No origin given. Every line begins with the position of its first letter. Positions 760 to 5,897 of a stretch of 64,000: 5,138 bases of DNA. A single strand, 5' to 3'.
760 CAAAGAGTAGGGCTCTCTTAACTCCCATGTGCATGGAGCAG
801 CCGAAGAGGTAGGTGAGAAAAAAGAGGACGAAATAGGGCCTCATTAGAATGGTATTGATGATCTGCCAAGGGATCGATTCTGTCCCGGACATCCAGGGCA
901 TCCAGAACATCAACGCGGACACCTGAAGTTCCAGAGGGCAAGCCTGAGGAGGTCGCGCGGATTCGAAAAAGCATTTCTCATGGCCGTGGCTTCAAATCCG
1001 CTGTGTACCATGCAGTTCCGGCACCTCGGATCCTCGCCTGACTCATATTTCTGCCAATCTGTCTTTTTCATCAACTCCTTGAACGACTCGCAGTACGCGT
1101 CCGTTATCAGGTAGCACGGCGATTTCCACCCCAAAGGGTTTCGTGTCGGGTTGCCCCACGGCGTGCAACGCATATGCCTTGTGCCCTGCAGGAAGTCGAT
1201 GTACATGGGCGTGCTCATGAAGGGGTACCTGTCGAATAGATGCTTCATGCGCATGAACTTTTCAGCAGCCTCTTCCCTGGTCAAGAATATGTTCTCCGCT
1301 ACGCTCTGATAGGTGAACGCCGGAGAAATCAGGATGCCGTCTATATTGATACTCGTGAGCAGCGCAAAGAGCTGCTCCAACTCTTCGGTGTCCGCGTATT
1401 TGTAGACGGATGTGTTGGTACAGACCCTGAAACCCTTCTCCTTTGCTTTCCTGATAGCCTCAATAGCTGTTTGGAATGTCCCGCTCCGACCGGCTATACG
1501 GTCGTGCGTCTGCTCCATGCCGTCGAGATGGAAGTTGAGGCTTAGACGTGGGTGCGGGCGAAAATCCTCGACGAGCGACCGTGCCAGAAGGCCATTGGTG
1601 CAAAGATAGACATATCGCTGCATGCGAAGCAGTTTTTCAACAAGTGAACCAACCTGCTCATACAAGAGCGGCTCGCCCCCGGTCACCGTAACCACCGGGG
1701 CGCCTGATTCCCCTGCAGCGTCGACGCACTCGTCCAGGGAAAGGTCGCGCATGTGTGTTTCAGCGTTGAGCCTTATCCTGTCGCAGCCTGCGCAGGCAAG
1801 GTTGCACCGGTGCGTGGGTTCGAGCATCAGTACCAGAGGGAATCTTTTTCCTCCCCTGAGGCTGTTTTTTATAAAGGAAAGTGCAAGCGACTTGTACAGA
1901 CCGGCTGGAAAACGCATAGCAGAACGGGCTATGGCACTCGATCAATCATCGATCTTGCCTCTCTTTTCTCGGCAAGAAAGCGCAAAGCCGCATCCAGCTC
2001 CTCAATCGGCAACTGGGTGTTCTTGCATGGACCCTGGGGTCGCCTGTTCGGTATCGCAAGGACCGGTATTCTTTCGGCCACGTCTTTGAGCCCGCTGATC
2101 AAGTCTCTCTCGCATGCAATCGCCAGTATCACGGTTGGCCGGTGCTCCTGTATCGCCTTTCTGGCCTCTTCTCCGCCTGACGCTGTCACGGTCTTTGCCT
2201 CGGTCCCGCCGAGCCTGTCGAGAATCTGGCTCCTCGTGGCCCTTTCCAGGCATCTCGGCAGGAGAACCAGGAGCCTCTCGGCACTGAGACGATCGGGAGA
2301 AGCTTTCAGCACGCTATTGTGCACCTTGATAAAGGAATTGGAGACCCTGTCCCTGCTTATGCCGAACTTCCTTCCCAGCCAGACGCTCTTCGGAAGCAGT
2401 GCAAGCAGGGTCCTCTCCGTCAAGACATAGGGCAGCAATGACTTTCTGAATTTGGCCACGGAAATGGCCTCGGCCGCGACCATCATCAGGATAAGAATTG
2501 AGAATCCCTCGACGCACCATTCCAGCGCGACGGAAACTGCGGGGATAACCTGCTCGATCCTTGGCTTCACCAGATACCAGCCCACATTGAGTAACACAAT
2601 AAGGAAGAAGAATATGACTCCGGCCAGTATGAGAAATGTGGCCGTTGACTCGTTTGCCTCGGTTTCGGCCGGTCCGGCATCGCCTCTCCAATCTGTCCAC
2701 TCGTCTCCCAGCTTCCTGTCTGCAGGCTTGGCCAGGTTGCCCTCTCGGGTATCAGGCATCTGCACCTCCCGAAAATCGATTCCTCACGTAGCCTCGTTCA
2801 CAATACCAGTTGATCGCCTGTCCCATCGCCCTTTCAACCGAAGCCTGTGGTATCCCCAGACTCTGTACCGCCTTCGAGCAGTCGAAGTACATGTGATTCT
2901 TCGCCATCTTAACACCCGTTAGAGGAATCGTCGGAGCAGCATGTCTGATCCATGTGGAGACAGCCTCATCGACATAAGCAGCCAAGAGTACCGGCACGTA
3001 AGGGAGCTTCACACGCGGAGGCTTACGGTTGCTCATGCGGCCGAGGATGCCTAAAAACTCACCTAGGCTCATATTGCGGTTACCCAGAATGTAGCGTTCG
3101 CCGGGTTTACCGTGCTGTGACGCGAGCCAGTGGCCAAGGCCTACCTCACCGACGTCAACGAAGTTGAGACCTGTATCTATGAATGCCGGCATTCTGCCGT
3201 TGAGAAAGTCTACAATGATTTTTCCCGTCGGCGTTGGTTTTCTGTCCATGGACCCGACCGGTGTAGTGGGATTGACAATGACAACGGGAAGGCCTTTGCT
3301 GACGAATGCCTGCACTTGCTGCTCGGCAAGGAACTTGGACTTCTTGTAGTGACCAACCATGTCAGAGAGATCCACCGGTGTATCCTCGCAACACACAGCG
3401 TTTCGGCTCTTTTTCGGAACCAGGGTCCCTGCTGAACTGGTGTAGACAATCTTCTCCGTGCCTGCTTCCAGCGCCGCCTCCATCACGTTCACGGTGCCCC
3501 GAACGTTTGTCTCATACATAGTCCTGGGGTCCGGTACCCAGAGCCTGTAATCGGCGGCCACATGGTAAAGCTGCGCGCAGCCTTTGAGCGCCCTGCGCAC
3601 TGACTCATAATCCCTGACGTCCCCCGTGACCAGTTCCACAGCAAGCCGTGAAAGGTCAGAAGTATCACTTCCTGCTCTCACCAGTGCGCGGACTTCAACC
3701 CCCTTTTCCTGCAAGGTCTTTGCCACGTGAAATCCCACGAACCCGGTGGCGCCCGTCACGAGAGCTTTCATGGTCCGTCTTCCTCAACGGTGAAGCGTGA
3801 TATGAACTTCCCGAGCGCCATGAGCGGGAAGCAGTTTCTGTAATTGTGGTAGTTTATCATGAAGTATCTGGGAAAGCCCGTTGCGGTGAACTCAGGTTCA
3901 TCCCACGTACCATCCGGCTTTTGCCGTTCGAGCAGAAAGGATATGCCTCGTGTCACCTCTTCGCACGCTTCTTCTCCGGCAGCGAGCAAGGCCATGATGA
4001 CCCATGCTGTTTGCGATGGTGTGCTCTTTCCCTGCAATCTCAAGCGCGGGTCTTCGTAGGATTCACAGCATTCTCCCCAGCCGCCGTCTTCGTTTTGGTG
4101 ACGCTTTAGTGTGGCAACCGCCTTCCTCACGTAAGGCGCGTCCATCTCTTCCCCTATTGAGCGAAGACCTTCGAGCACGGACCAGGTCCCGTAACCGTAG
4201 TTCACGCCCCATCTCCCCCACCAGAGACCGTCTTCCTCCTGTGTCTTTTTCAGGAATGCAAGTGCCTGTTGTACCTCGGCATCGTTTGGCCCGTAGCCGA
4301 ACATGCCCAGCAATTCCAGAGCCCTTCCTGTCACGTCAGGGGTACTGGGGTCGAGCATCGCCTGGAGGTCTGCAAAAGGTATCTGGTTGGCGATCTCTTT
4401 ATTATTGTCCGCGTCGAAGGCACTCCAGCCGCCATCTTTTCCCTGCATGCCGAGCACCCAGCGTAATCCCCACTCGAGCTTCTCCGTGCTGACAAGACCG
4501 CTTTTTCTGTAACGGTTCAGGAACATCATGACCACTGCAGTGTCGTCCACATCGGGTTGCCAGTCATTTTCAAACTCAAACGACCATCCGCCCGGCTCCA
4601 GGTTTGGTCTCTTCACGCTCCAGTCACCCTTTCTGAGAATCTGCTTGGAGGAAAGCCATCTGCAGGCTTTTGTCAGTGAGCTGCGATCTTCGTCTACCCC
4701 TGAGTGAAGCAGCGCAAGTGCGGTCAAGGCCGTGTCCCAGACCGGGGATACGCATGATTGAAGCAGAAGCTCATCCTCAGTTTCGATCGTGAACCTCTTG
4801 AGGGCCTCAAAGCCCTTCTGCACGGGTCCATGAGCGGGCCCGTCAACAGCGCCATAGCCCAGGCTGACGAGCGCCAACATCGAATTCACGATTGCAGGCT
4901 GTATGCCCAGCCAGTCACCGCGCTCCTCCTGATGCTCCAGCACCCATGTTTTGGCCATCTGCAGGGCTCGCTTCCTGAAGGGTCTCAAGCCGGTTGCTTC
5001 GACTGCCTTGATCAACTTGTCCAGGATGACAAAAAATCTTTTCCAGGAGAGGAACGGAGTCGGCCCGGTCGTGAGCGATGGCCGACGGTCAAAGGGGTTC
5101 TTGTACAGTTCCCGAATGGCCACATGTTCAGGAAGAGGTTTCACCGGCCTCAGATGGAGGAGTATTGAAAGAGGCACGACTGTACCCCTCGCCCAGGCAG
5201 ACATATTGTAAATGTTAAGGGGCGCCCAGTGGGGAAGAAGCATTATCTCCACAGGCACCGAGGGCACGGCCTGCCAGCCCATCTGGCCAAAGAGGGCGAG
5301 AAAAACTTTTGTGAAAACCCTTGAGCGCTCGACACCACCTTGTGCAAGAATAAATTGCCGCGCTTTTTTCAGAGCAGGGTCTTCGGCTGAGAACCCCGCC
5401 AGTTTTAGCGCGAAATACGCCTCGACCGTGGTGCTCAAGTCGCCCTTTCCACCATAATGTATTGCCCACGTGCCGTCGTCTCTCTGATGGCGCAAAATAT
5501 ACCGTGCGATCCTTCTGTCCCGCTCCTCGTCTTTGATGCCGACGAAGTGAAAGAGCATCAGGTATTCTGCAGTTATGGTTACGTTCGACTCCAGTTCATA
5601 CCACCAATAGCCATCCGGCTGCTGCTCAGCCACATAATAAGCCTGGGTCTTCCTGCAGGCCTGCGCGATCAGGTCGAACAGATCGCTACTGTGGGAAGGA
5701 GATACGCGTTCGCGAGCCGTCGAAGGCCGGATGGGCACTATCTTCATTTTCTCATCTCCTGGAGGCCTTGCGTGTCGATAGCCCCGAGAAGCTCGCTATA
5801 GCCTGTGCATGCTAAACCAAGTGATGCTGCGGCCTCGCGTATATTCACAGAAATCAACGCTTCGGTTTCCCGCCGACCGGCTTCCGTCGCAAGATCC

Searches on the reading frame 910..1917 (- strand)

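Call 31: search_protein_families(library=pfam, proteins=[window:910-1917:-], max_evalue=0.00001)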
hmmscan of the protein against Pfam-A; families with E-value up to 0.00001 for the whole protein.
window:910-1917:- (335 aa): 2 families
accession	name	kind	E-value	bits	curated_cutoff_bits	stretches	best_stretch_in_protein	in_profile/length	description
PF11946.13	DUF3463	-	2e-48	164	31.3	1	195-324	1-132/134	Domain of unknown function (DUF3463)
PF04055.27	Radical_SAM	-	3.8e-24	86.2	29.5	1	33-186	2-165/166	Radical SAM superfamily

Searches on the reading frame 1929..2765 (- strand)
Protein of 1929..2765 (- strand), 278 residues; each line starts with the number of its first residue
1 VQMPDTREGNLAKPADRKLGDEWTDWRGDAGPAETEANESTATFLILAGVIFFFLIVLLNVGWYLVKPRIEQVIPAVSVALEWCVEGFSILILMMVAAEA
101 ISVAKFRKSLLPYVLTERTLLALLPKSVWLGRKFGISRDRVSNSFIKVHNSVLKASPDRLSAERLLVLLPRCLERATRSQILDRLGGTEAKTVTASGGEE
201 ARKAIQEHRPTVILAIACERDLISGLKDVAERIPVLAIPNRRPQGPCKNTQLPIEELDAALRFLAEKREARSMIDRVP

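Call 31: search_protein_families(library=pfam, proteins=[window:1929-2765:-], max_evalue=0.00001)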
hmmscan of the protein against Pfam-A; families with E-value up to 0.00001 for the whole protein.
window:1929-2765:- (278 aa): 1 family
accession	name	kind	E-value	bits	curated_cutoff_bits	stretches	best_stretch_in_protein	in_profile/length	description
PF01976.22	DUF116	-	2.8e-24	85.8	25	2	188-260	83-154/155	Protein of unknown function DUF116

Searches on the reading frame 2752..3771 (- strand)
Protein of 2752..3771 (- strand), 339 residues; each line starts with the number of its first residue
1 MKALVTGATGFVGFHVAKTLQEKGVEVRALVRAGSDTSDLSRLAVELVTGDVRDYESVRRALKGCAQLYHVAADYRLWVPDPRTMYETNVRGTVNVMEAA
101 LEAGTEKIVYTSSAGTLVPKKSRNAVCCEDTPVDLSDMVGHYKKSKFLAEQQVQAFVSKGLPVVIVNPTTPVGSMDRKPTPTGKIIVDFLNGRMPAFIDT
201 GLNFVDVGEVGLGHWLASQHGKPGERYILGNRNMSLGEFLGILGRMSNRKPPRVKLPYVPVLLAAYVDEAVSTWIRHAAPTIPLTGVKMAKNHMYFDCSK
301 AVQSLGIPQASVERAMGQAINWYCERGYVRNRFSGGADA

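Call 31: search_protein_families(library=pfam, proteins=[window:2752-3771:-], max_evalue=0.00001)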
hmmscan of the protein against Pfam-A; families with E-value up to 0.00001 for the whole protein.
window:2752-3771:- (339 aa): 9 families
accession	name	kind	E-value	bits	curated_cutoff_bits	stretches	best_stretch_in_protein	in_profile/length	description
PF01370.27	Epimerase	-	2.4e-31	109.4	20.9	1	3-230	1-240/240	NAD dependent epimerase/dehydratase family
PF01073.25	3Beta_HSD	-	1.1e-21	77.5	22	1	4-154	1-158/280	3-beta hydroxysteroid dehydrogenase/isomerase family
PF13460.12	NAD_binding_10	-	4.7e-20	72.7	27.2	1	7-170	1-145/184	NAD(P)H-binding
PF07993.18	NAD_binding_4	-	4.7e-19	69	20.1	1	57-173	81-209/258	Male sterility protein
PF16363.11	GDP_Man_Dehyd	-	4.1e-18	66.4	27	1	4-240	1-259/332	GDP-mannose 4,6 dehydratase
PF05368.20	NmrA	-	2.5e-14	54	27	1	4-113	6-107/298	NmrA-like family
PF02719.21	Polysacc_synt_2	-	3.4e-09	36.7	20.2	1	4-113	2-128/293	Polysaccharide biosynthesis protein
PF04321.23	RmlD_sub_bind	-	3.8e-08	33.2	27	1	1-157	1-140/287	RmlD substrate binding domain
PF00106.31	adh_short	-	1.6e-06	28.1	26.6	0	3-119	3-142/195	short chain dehydrogenase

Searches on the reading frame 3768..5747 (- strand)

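Call 31: search_protein_families(library=pfam, proteins=[window:3768-5747:-], max_evalue=0.00001)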
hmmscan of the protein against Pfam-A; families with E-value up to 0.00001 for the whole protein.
window:3768-5747:- (659 aa): 3 families
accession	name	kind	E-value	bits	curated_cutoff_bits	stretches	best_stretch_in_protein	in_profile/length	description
PF13243.12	SQHop_cyclase_C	-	5.4e-147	489.4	26.1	1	333-648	1-317/319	Squalene-hopene cyclase C-terminal domain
PF13249.12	SQHop_cyclase_N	-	8.3e-123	409.6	26.2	1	33-324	3-290/291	Squalene-hopene cyclase N-terminal domain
PF00432.27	Prenyltrans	-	1.8e-07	31.3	26.5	0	428-611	56-211/304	Prenyltransferase alpha-alpha toroid domain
